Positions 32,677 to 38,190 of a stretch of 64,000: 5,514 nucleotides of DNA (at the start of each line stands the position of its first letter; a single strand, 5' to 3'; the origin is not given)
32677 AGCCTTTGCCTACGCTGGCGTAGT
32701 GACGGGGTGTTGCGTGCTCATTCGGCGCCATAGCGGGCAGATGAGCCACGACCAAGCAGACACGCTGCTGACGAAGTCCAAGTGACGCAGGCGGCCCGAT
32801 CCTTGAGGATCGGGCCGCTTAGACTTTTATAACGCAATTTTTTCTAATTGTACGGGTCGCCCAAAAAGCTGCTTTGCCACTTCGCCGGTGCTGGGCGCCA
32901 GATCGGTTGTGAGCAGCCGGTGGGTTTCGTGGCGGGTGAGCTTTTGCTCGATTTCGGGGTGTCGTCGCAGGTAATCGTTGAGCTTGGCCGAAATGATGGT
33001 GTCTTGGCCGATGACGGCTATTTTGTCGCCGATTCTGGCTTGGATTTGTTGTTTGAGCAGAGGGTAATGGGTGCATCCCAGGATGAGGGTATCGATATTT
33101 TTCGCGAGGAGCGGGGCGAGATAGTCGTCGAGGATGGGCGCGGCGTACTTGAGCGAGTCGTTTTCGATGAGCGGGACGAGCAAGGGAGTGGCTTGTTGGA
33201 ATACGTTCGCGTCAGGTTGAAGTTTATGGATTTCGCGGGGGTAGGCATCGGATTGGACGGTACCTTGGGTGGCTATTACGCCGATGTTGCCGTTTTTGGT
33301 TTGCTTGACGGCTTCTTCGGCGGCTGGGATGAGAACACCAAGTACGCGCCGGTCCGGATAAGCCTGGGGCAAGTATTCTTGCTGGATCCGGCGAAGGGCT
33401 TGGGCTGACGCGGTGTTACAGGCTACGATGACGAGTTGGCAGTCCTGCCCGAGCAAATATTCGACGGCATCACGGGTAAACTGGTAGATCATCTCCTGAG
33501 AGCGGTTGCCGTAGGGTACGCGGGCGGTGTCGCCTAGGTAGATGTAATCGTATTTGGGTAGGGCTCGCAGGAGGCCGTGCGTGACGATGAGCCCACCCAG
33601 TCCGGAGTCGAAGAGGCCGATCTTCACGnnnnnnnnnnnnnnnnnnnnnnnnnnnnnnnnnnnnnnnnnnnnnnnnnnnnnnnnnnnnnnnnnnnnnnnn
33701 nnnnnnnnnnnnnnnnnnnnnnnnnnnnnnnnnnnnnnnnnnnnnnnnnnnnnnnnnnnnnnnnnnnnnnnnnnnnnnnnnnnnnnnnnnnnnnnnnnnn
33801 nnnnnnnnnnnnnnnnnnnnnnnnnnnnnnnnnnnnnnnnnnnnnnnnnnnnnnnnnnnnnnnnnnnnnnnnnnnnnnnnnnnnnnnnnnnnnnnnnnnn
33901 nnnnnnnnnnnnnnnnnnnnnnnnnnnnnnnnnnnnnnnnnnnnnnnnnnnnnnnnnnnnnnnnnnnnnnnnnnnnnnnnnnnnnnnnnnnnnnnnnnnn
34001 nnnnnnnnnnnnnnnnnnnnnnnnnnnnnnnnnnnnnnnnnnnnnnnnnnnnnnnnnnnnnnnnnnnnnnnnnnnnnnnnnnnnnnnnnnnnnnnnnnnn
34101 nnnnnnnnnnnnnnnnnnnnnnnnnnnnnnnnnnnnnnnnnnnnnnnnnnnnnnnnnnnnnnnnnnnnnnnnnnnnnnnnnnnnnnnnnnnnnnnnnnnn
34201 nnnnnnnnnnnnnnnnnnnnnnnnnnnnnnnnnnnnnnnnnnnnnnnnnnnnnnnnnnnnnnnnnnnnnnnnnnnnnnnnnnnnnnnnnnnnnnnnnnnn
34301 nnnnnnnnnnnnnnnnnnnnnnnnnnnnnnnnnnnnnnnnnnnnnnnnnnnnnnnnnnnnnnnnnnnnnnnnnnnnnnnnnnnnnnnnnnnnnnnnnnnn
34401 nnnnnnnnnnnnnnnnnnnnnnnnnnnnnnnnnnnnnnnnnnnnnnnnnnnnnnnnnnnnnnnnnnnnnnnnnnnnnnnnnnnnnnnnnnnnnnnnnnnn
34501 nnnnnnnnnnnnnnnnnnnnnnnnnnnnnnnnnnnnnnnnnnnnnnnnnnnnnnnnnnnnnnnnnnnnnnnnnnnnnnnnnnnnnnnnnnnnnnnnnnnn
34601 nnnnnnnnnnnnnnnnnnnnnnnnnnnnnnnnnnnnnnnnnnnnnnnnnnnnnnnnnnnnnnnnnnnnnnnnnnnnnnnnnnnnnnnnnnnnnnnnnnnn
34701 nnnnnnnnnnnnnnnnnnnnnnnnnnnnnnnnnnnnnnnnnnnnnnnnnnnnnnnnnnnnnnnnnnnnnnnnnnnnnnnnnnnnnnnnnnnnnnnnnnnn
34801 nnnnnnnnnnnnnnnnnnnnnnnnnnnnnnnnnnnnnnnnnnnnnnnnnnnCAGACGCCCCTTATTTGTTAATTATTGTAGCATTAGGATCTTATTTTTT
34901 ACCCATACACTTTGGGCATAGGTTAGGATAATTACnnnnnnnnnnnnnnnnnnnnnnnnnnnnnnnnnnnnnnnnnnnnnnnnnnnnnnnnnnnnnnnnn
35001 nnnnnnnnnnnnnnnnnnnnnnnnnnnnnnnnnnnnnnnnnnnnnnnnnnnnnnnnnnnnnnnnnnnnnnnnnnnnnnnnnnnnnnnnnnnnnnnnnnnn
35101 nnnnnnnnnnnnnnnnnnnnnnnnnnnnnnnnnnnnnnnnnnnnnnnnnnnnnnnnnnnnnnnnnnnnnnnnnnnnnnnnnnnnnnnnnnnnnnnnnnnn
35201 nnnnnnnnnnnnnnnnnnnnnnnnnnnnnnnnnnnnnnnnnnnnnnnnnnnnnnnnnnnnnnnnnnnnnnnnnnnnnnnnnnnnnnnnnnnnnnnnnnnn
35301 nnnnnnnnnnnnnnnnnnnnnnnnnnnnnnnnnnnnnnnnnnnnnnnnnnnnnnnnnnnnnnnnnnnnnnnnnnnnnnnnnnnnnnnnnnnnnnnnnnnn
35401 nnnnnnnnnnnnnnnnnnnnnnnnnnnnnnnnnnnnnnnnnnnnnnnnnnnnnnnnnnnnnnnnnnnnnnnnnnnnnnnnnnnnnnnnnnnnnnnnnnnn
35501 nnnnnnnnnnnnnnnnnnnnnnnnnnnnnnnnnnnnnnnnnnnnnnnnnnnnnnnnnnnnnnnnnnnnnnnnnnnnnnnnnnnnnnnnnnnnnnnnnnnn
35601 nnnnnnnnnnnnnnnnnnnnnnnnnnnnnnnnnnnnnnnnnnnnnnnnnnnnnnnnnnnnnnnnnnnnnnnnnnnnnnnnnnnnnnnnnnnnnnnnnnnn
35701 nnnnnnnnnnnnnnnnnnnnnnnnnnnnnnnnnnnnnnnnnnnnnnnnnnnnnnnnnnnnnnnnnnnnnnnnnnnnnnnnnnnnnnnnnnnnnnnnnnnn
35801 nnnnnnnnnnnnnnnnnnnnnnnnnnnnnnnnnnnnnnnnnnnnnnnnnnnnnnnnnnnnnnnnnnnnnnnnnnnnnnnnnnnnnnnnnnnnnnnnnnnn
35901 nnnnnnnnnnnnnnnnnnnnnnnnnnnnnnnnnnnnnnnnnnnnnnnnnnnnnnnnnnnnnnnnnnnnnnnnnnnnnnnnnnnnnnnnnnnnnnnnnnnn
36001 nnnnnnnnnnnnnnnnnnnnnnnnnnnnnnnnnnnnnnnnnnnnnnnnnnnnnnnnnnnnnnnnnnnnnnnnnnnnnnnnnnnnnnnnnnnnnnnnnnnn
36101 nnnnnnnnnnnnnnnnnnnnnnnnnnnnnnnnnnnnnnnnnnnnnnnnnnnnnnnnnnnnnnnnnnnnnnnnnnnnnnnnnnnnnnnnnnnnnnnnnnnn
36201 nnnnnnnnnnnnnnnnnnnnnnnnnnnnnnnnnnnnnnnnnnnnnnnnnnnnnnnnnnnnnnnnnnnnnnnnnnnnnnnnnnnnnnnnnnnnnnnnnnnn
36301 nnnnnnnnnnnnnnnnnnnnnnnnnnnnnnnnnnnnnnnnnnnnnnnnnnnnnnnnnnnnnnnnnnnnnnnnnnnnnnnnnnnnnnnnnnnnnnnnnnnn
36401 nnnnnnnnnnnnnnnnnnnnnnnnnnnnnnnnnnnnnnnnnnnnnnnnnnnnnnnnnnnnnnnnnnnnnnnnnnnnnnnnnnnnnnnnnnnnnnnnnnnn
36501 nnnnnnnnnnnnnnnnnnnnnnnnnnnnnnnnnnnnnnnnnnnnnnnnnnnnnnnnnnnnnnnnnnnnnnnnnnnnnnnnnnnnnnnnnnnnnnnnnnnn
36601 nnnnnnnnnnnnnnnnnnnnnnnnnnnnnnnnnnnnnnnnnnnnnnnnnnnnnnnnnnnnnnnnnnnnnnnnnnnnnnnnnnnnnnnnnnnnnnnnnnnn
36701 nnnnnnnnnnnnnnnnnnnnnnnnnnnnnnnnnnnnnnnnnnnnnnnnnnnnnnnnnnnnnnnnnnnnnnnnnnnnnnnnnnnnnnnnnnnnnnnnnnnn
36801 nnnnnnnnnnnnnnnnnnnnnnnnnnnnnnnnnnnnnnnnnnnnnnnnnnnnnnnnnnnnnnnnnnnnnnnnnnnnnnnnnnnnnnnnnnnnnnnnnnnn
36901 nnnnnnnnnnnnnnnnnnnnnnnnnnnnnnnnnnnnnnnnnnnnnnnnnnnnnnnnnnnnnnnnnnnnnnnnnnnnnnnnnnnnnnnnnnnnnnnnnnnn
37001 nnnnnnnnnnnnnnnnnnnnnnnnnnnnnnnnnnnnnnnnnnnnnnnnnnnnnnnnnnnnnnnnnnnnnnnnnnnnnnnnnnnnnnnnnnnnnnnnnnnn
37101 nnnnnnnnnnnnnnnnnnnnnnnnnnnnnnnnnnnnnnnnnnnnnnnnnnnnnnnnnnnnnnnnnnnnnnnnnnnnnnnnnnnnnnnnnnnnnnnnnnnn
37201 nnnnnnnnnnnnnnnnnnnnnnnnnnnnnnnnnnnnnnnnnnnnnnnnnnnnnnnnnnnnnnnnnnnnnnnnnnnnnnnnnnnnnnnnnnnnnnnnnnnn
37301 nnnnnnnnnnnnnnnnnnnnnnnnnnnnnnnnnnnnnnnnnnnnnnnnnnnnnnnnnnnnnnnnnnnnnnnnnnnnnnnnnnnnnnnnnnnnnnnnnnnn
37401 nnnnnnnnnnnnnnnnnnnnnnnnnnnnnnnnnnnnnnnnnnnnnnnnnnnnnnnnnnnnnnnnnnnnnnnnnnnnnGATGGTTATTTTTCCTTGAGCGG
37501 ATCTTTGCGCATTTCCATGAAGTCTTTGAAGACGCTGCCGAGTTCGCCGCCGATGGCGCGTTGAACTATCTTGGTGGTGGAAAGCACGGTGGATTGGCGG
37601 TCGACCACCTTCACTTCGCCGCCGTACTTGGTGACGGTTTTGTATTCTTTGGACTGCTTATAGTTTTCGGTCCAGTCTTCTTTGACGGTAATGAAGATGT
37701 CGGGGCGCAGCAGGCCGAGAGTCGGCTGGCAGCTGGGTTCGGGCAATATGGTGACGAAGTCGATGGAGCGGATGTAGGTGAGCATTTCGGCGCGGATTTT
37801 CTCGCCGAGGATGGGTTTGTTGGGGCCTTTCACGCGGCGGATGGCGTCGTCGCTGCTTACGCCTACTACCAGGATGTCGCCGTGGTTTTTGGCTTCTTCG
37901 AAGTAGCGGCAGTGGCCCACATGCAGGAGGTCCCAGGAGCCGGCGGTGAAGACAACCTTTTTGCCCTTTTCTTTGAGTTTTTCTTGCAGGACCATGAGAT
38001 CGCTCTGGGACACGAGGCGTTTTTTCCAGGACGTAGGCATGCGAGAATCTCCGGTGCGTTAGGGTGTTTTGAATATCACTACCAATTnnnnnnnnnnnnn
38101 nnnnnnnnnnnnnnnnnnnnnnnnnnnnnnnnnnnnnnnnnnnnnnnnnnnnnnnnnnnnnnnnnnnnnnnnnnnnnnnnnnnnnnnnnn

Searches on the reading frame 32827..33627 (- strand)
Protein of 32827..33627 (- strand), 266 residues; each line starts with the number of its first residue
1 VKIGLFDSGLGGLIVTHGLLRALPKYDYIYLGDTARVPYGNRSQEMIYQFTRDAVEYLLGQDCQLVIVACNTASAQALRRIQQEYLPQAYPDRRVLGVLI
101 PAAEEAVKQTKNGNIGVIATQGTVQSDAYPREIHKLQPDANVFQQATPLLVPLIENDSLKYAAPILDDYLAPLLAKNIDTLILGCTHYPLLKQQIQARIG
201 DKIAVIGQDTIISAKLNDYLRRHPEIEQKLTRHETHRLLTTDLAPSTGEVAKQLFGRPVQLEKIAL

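Call 41: search_protein_families(library=pfam, proteins=[window:32827-33627:-])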
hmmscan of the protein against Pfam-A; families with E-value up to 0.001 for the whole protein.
window:32827-33627:- (266 aa): 1 family
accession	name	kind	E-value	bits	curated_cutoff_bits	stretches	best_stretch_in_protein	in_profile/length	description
PF01177.27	Asp_Glu_race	-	3.1e-17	63.5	31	1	17-203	14-198/211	Asp/Glu/Hydantoin racemase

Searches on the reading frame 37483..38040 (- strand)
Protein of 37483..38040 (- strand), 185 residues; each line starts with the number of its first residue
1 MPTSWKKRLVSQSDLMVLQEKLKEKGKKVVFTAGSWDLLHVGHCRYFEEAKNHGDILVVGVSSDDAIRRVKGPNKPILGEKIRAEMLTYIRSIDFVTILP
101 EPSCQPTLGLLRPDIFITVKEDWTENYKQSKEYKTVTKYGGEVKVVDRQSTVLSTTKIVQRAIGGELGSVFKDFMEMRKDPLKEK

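Call 46: search_protein_families(library=pfam, proteins=[window:37483-38040:-])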
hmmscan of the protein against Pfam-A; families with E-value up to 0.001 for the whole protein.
window:37483-38040:- (185 aa): 1 family
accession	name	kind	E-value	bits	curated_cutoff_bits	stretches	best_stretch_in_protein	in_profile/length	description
PF01467.32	CTP_transf_like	-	5.6e-14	52.9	21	1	32-161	2-133/133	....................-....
